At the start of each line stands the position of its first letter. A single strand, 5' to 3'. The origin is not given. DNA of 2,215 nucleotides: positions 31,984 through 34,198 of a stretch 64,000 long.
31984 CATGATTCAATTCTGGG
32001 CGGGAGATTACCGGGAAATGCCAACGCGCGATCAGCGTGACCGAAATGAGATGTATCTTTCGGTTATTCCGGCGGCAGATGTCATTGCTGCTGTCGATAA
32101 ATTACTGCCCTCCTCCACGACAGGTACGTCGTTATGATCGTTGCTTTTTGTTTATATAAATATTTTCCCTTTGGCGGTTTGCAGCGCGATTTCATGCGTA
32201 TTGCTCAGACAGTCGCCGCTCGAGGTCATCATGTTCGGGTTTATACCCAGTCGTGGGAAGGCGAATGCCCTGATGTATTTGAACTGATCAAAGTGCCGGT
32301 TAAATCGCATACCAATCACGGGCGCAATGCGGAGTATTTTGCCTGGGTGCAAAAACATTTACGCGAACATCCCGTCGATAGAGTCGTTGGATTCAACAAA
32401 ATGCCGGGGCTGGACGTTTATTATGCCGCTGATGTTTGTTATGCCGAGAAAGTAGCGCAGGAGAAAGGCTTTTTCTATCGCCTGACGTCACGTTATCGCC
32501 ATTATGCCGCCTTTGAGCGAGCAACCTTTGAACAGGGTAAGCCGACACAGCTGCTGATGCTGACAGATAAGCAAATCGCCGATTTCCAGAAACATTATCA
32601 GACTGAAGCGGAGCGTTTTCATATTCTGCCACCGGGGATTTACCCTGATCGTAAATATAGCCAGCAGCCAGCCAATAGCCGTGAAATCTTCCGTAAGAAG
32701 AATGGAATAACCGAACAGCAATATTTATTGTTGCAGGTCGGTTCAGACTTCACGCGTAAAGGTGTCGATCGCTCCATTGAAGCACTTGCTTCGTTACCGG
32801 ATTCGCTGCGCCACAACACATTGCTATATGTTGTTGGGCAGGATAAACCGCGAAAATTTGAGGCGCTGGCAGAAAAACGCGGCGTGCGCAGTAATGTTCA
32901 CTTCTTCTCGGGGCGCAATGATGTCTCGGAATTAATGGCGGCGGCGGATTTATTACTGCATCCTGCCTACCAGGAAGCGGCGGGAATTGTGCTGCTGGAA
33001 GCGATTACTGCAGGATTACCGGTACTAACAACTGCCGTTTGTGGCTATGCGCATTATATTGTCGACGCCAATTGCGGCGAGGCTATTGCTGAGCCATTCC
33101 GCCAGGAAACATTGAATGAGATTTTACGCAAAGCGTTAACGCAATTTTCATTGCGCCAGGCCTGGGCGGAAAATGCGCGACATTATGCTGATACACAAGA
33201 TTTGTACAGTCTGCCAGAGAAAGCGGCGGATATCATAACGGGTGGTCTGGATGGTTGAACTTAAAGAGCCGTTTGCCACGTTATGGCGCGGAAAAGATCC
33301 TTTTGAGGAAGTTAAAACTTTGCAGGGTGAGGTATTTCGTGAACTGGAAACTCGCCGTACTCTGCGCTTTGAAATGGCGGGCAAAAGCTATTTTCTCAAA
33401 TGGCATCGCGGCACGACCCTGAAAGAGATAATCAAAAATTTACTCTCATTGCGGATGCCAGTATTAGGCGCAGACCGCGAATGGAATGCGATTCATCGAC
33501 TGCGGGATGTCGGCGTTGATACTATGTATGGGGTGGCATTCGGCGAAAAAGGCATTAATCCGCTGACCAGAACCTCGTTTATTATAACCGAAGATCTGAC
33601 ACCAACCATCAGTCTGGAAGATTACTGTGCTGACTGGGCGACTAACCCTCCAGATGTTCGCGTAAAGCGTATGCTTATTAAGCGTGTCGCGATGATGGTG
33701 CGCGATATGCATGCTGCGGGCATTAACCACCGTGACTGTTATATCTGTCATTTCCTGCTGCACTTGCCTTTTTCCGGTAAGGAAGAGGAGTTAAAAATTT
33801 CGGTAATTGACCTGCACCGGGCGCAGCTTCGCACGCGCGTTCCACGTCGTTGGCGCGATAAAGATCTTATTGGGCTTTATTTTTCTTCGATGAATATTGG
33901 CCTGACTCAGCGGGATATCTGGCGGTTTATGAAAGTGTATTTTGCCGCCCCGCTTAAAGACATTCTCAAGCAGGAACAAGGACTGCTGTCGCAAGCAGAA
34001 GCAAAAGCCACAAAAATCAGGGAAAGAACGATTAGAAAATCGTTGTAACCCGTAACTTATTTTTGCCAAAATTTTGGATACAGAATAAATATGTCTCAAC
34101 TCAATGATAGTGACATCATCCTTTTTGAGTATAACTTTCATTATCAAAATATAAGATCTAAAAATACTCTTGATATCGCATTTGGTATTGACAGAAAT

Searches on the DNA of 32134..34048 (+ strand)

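Call 14: search_dna_similar(query=window:32134-34048:+, collection=ecoli_genomes, mode=near, max_rows=60, rows=spread)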
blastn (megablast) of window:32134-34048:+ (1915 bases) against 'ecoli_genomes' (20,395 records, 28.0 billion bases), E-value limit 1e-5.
Records with a match: 4473; places in all: 4475; records where one place covers at least 80% of the query: 4471.
Genomes with a match: 4473 of 5426; with a place that covers at least 80% of the query: 4471. Places per genome that has any: lowest 1, median 1, highest 3. On chromosomes: 4474 places; on plasmids: 1.
Best place of each record, by identity: >=99% 2; 95-99% 4467; 80-90% 2; 60-80% 2.
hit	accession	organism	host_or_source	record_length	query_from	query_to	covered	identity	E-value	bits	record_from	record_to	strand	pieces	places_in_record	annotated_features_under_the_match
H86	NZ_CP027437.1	Escherichia coli strain 2012C-4221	missing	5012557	1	1915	100%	99.0%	0e+0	3432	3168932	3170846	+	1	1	waaG: glycosyltransferase family 4 protein | rfaP: lipopolysaccharide core heptose(I) kinase RfaP | rfaQ: lipopolysaccharide core heptosyltransferase RfaQ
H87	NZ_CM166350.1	Escherichia coli strain CH4793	Homo sapiens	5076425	1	1915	100%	98.9%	0e+0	3421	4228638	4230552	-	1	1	waaG: glycosyltransferase family 4 protein | rfaP: lipopolysaccharide core heptose(I) kinase RfaP | rfaQ: lipopolysaccharide core heptosyltransferase RfaQ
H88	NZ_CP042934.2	Escherichia coli 042 strain 042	Homo sapiens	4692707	1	1915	100%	98.7%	0e+0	3404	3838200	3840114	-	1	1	waaG: glycosyltransferase family 4 protein | rfaP: lipopolysaccharide core heptose(I) kinase RfaP | rfaQ: lipopolysaccharide core heptosyltransferase RfaQ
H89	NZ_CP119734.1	Escherichia coli strain E92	bovine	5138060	1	1915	100%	98.7%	0e+0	3404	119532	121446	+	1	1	waaG: glycosyltransferase family 4 protein | rfaP: lipopolysaccharide core heptose(I) kinase RfaP | rfaQ: lipopolysaccharide core heptosyltransferase RfaQ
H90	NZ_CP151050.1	Escherichia coli strain 20KM2222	Dog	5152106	1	1915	100%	98.7%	0e+0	3404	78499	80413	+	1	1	waaG: glycosyltransferase family 4 protein | rfaP: lipopolysaccharide core heptose(I) kinase RfaP | rfaQ: lipopolysaccharide core heptosyltransferase RfaQ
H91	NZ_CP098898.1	Escherichia coli strain CUVET19-1937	Felis catus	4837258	1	1915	100%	98.7%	0e+0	3404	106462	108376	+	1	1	waaG: glycosyltransferase family 4 protein | rfaP: lipopolysaccharide core heptose(I) kinase RfaP | rfaQ: lipopolysaccharide core heptosyltransferase RfaQ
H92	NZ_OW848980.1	Escherichia coli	Homo sapiens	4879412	1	1915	100%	98.7%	0e+0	3398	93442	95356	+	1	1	waaG: glycosyltransferase family 4 protein | rfaP: lipopolysaccharide core heptose(I) kinase RfaP | rfaQ: lipopolysaccharide core heptosyltransferase RfaQ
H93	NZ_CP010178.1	Escherichia coli strain H15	not applicable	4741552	1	1915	100%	98.5%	0e+0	3382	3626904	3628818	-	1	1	waaG: glycosyltransferase family 4 protein | rfaP: lipopolysaccharide core heptose(I) kinase RfaP | rfaQ: lipopolysaccharide core heptosyltransferase RfaQ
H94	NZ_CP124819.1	Escherichia coli strain C325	Homo sapiens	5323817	1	1915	100%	98.5%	0e+0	3382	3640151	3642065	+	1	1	waaG: glycosyltransferase family 4 protein | rfaP: lipopolysaccharide core heptose(I) kinase RfaP | rfaQ: lipopolysaccharide core heptosyltransferase RfaQ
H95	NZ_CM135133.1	Escherichia coli strain K99B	-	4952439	1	1915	100%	98.5%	0e+0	3382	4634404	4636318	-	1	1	waaG: glycosyltransferase family 4 protein | rfaP: lipopolysaccharide core heptose(I) kinase RfaP | rfaQ: lipopolysaccharide core heptosyltransferase RfaQ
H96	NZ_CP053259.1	Escherichia coli strain GF3-3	Guinea fowl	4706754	1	1915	100%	98.5%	0e+0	3376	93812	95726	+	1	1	waaG: glycosyltransferase family 4 protein | rfaP: lipopolysaccharide core heptose(I) kinase RfaP | rfaQ: lipopolysaccharide core heptosyltransferase RfaQ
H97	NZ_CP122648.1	Escherichia coli strain ETEC4077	Sus scrofa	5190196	1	1915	100%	98.5%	0e+0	3376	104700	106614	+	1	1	waaG: glycosyltransferase family 4 protein | rfaP: lipopolysaccharide core heptose(I) kinase RfaP | rfaQ: lipopolysaccharide core heptosyltransferase RfaQ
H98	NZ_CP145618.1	Escherichia coli strain S1-SRB-02-B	Homo sapiens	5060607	1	1915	100%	98.5%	0e+0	3376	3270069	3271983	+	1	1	waaG: glycosyltransferase family 4 protein | rfaP: lipopolysaccharide core heptose(I) kinase RfaP | rfaQ: lipopolysaccharide core heptosyltransferase RfaQ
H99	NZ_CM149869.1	Escherichia coli strain HCP5S3_I4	Sus scrofa domesticus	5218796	1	1915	100%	98.5%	0e+0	3376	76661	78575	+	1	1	waaG: glycosyltransferase family 4 protein | rfaP: lipopolysaccharide core heptose(I) kinase RfaP | rfaQ: lipopolysaccharide core heptosyltransferase RfaQ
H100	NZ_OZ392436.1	Escherichia coli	Gallus gallus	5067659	1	1915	100%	98.5%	0e+0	3376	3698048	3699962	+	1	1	waaG: glycosyltransferase family 4 protein | rfaP: lipopolysaccharide core heptose(I) kinase RfaP | rfaQ: lipopolysaccharide core heptosyltransferase RfaQ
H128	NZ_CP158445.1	Escherichia coli strain 536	Homo sapiens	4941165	1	1915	100%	98.0%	0e+0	3326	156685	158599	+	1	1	waaG: glycosyltransferase family 4 protein | rfaP: lipopolysaccharide core heptose(I) kinase RfaP | rfaQ: lipopolysaccharide core heptosyltransferase RfaQ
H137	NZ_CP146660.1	Escherichia coli strain MS 57-2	Homo sapiens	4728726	1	1915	100%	97.2%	0e+0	3238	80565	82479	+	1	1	waaG: glycosyltransferase family 4 protein | rfaP: lipopolysaccharide core heptose(I) kinase RfaP | rfaQ: lipopolysaccharide core heptosyltransferase RfaQ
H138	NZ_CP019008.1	Escherichia coli strain Ecol_AZ159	Homo sapiens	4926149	1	1811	95%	96.6%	0e+0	3001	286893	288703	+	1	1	waaG: glycosyltransferase family 4 protein | rfaP: lipopolysaccharide core heptose(I) kinase RfaP | rfaQ: lipopolysaccharide core heptosyltransferase RfaQ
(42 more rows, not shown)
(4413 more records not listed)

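Call 15: get_annotated_region(hit=H128, flank=10000)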
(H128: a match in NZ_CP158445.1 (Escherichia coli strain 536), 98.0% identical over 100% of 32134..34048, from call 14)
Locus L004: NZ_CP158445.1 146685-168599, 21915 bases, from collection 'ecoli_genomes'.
description: Escherichia coli strain 536 chromosome, complete genome
organism: Escherichia coli strain 536 (NCBI taxid 562)
replicon: chromosome; assembly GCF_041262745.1
host: Homo sapiens; source: urine; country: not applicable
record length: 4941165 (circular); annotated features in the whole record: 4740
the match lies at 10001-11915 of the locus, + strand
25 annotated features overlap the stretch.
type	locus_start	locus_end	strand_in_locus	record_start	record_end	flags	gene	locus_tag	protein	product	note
CDS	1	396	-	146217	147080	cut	yicC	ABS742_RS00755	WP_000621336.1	YicC/YloC family endoribonuclease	-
CDS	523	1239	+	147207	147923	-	rph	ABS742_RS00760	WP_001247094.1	ribonuclease PH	-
CDS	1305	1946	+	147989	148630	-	pyrE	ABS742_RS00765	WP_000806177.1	orotate phosphoribosyltransferase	-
CDS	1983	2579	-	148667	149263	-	slmA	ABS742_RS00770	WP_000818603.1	nucleoid occlusion factor SlmA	-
CDS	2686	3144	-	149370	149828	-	dut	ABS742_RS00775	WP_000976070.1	dUTP diphosphatase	-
CDS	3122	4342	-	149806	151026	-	coaBC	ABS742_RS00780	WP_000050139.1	bifunctional phosphopantothenoylcysteine decarboxylase/phosphopantothenate--cysteine ligase CoaBC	-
CDS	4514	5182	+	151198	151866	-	radC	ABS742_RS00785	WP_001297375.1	DNA repair protein RadC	-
CDS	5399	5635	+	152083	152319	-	rpmB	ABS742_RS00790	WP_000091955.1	50S ribosomal protein L28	-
CDS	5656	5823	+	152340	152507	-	rpmG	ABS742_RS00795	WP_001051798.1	50S ribosomal protein L33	-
CDS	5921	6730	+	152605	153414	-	mutM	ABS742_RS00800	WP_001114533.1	bifunctional DNA-formamidopyrimidine glycosylase/DNA-(apurinic or apyrimidinic site) lyase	-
CDS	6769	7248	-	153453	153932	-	coaD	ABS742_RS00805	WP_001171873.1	pantetheine-phosphate adenylyltransferase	-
CDS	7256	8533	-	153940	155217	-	waaA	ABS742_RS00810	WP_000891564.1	lipid IV(A) 3-deoxy-D-manno-octulosonic acid transferase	-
CDS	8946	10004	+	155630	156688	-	rfaQ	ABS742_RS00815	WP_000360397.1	lipopolysaccharide core heptosyltransferase RfaQ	-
CDS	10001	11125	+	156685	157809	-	waaG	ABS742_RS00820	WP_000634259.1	glycosyltransferase family 4 protein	-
CDS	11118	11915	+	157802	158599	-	rfaP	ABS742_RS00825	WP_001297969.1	lipopolysaccharide core heptose(I) kinase RfaP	-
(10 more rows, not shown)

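Call 16: get_annotated_region(hit=H138, flank=10000)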
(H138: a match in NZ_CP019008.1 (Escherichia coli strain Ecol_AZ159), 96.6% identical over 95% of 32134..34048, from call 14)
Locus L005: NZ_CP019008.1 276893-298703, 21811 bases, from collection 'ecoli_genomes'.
description: Escherichia coli strain Ecol_AZ159 chromosome, complete genome
organism: Escherichia coli strain Ecol_AZ159 (NCBI taxid 562)
replicon: chromosome; assembly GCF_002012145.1
host: Homo sapiens; source: not applicable; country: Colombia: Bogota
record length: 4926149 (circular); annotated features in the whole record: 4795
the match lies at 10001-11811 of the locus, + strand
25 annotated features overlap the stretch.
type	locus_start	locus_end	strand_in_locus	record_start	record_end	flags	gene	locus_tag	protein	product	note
CDS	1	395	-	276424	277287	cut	yicC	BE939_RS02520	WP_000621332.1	YicC/YloC family endoribonuclease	-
CDS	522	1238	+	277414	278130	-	rph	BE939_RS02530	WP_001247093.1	ribonuclease PH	-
CDS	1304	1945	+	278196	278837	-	pyrE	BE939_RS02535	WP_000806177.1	orotate phosphoribosyltransferase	-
CDS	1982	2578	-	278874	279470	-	slmA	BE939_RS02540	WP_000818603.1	nucleoid occlusion factor SlmA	-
CDS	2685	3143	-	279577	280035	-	dut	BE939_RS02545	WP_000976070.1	dUTP diphosphatase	-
CDS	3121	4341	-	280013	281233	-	coaBC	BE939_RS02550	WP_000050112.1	bifunctional phosphopantothenoylcysteine decarboxylase/phosphopantothenate--cysteine ligase CoaBC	-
CDS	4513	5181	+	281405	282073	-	radC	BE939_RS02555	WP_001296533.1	RadC family protein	-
CDS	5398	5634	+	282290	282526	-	rpmB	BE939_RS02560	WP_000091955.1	50S ribosomal protein L28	-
CDS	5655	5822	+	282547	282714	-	rpmG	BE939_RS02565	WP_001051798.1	50S ribosomal protein L33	-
CDS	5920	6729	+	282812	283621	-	mutM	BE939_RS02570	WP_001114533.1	bifunctional DNA-formamidopyrimidine glycosylase/DNA-(apurinic or apyrimidinic site) lyase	-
CDS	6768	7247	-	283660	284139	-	coaD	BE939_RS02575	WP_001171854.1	pantetheine-phosphate adenylyltransferase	-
CDS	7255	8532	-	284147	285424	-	waaA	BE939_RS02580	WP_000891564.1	lipid IV(A) 3-deoxy-D-manno-octulosonic acid transferase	-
CDS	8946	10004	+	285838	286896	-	rfaQ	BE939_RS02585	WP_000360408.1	lipopolysaccharide core heptosyltransferase RfaQ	-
CDS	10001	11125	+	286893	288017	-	waaG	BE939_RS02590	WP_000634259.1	glycosyltransferase family 4 protein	-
CDS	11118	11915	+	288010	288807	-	rfaP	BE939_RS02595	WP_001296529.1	lipopolysaccharide core heptose(I) kinase RfaP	-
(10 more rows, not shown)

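Call 17: get_annotated_region(hit=H137, flank=10000)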
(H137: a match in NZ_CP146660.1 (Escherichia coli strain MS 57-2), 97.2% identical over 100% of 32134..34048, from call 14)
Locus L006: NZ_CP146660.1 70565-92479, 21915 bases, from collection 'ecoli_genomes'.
description: Escherichia coli strain MS 57-2 chromosome, complete genome
organism: Escherichia coli strain MS 57-2 (NCBI taxid 562)
replicon: chromosome; assembly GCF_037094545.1
host: Homo sapiens; source: Ileum; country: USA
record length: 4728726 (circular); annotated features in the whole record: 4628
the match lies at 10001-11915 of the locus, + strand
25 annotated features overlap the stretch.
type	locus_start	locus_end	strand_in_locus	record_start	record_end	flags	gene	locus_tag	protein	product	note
CDS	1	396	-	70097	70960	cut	yicC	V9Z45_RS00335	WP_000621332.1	YicC/YloC family endoribonuclease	-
CDS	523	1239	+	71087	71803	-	rph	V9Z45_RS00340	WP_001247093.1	ribonuclease PH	-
CDS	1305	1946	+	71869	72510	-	pyrE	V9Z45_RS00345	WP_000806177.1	orotate phosphoribosyltransferase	-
CDS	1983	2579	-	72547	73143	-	slmA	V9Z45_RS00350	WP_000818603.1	nucleoid occlusion factor SlmA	-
CDS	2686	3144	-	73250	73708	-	dut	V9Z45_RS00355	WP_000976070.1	dUTP diphosphatase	-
CDS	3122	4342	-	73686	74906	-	coaBC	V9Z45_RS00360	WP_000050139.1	bifunctional phosphopantothenoylcysteine decarboxylase/phosphopantothenate--cysteine ligase CoaBC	-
CDS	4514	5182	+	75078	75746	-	radC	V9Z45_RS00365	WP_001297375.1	RadC family protein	-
CDS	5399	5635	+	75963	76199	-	rpmB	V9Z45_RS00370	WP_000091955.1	50S ribosomal protein L28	-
CDS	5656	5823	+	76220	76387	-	rpmG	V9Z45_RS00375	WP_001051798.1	50S ribosomal protein L33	-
CDS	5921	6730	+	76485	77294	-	mutM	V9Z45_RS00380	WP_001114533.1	bifunctional DNA-formamidopyrimidine glycosylase/DNA-(apurinic or apyrimidinic site) lyase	-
CDS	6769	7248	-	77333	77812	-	coaD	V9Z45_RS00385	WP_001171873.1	pantetheine-phosphate adenylyltransferase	-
CDS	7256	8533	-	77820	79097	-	waaA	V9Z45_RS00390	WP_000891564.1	lipid IV(A) 3-deoxy-D-manno-octulosonic acid transferase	-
CDS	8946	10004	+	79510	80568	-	rfaQ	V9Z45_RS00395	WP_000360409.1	lipopolysaccharide core heptosyltransferase RfaQ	-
CDS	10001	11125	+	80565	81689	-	waaG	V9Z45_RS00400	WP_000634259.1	glycosyltransferase family 4 protein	-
CDS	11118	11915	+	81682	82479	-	rfaP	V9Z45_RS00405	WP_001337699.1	lipopolysaccharide core heptose(I) kinase RfaP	-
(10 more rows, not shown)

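Call 20: search_dna_similar(query=L004:14687-18079:+, collection=ecoli_genomes, mode=distant, max_rows=24, rows=spread)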
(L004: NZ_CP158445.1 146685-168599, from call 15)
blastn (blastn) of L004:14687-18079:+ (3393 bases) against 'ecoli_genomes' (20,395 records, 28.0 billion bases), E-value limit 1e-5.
Records with a match: 2529; places in all: 2532; records where one place covers at least 80% of the query: 1833.
Genomes with a match: 2527 of 5426; with a place that covers at least 80% of the query: 1833. Places per genome that has any: lowest 1, median 1, highest 3. On chromosomes: 2529 places; on plasmids: 3.
Best place of each record, by identity: >=99% 534; 95-99% 1994; 90-95% 1.
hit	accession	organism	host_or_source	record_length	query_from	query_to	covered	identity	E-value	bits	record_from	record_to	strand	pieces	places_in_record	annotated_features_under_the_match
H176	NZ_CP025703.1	Escherichia coli strain BH100N substr. MG2017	Homo sapiens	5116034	1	3393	100%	100.0%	0e+0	6120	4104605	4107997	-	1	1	O-antigen ligase family protein | UDP-galactose--(galactosyl) LPS alpha1,2-galactosyltransferase | glycosyltransferase family 2 protein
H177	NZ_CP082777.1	Escherichia coli O25:H1 strain CU39ES-1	Homo sapiens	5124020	1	3393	100%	99.6%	0e+0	6061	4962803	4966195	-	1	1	O-antigen ligase family protein | UDP-galactose--(galactosyl) LPS alpha1,2-galactosyltransferase | glycosyltransferase family 2 protein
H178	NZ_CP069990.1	Escherichia coli strain FDAARGOS_1304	Homo sapiens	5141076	1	3393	100%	99.6%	0e+0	6052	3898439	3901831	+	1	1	O-antigen ligase family protein | UDP-galactose--(galactosyl) LPS alpha1,2-galactosyltransferase | glycosyltransferase family 2 protein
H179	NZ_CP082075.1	Escherichia coli strain MS20658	Homo sapiens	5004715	1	3393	100%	99.5%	0e+0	6047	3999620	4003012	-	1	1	O-antigen ligase family protein | UDP-galactose--(galactosyl) LPS alpha1,2-galactosyltransferase | glycosyltransferase family 2 protein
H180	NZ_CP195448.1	Escherichia coli strain 23AR0151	Homo sapiens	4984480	1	3393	100%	99.5%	0e+0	6038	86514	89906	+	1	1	O-antigen ligase family protein | glycosyltransferase family 8 protein | glycosyltransferase family 2 protein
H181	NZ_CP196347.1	Escherichia coli strain C3728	Homo sapiens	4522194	1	3393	100%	98.9%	0e+0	5957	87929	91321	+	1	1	O-antigen ligase family protein | glycosyltransferase family 8 protein | glycosyltransferase family 2 protein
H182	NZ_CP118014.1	Escherichia coli strain B-766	Homo sapiens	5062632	1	3393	100%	98.6%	0e+0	5903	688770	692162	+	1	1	O-antigen ligase family protein | UDP-galactose--(galactosyl) LPS alpha1,2-galactosyltransferase | glycosyltransferase family 2 protein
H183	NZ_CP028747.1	Escherichia coli strain A28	Tachyglossus aculeatus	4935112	1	3393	100%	97.5%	0e+0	5741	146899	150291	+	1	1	O-antigen ligase family protein | UDP-galactose--(galactosyl) LPS alpha1,2-galactosyltransferase | glycosyltransferase family 2 protein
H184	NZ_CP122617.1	Escherichia coli strain ETEC4091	Sus scrofa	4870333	1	3393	100%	97.5%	0e+0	5736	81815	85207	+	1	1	O-antigen ligase family protein | UDP-galactose--(galactosyl) LPS alpha1,2-galactosyltransferase | glycosyltransferase family 2 protein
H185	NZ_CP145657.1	Escherichia coli strain S1-IND-01-A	Homo sapiens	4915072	1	3393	100%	97.5%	0e+0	5732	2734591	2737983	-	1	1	O-antigen ligase family protein | UDP-galactose--(galactosyl) LPS alpha1,2-galactosyltransferase | glycosyltransferase family 2 protein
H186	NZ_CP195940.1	Escherichia coli strain C10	Water sample from the Juan Diaz River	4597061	1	3393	100%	97.4%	0e+0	5727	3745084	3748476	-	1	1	O-antigen ligase family protein | UDP-galactose--(galactosyl) LPS alpha1,2-galactosyltransferase | glycosyltransferase family 2 protein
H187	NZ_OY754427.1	Escherichia coli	-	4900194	1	3393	100%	97.4%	0e+0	5723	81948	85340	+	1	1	O-antigen ligase family protein | UDP-galactose--(galactosyl) LPS alpha1,2-galactosyltransferase | glycosyltransferase family 2 protein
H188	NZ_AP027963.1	Escherichia coli strain VE-T9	-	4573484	1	3393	100%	97.4%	0e+0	5718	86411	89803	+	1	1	O-antigen ligase family protein | UDP-galactose--(galactosyl) LPS alpha1,2-galactosyltransferase | glycosyltransferase family 2 protein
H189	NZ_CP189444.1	Escherichia coli strain N1083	Homo sapiens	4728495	1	3393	100%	97.4%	0e+0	5718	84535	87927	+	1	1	O-antigen ligase family protein | UDP-galactose--(galactosyl) LPS alpha1,2-galactosyltransferase | glycosyltransferase family 2 protein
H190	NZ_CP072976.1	Escherichia coli strain EC2341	Homo sapiens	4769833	1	3393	100%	97.3%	0e+0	5714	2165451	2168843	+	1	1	O-antigen ligase family protein | UDP-galactose--(galactosyl) LPS alpha1,2-galactosyltransferase | glycosyltransferase family 2 protein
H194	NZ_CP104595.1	Escherichia coli strain EC9952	Homo sapiens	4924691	1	958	28%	97.9%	0e+0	1638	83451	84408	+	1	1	UDP-galactose--(galactosyl) LPS alpha1,2-galactosyltransferase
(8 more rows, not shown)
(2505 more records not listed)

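Call 21: get_annotated_region(hit=H194, flank=8000)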
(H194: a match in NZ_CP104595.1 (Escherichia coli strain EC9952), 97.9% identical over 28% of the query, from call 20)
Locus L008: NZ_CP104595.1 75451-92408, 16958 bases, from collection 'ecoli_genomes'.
description: Escherichia coli strain EC9952 chromosome, complete genome
organism: Escherichia coli strain EC9952 (NCBI taxid 562)
replicon: chromosome; assembly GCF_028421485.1
host: Homo sapiens; source: blood; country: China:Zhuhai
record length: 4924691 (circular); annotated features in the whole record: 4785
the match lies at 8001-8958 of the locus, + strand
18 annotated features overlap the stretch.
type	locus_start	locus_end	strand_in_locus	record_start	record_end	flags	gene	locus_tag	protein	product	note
CDS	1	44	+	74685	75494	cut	mutM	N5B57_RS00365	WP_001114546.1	bifunctional DNA-formamidopyrimidine glycosylase/DNA-(apurinic or apyrimidinic site) lyase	-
CDS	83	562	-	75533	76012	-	coaD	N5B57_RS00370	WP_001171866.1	pantetheine-phosphate adenylyltransferase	-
CDS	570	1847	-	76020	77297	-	waaA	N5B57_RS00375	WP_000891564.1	lipid IV(A) 3-deoxy-D-manno-octulosonic acid transferase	-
CDS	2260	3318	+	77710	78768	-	rfaQ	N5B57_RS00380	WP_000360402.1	lipopolysaccharide core heptosyltransferase RfaQ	-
CDS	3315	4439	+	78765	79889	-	waaG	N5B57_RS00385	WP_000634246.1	glycosyltransferase family 4 protein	-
CDS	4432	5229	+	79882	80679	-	rfaP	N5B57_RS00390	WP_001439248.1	lipopolysaccharide core heptose(I) kinase RfaP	-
CDS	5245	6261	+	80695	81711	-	waaO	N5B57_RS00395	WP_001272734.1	lipopolysaccharide 3-alpha-galactosyltransferase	-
CDS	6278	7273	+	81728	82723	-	-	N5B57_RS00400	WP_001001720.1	glycosyltransferase family 8 protein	-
CDS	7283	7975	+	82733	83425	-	rfaY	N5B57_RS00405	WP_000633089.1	lipopolysaccharide core heptose(II) kinase RfaY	-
CDS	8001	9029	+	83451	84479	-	-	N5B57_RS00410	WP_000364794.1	UDP-galactose--(galactosyl) LPS alpha1,2-galactosyltransferase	-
CDS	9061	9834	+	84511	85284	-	-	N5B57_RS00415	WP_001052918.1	glycosyltransferase family 25 protein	-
CDS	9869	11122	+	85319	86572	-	-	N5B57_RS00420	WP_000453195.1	O-antigen ligase family protein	-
CDS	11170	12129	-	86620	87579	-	rfaC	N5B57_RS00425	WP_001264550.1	lipopolysaccharide heptosyltransferase RfaC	-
CDS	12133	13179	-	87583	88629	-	rfaF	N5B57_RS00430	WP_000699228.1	ADP-heptose--LPS heptosyltransferase RfaF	-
CDS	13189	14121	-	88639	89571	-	rfaD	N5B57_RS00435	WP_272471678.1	ADP-glyceromanno-heptose 6-epimerase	-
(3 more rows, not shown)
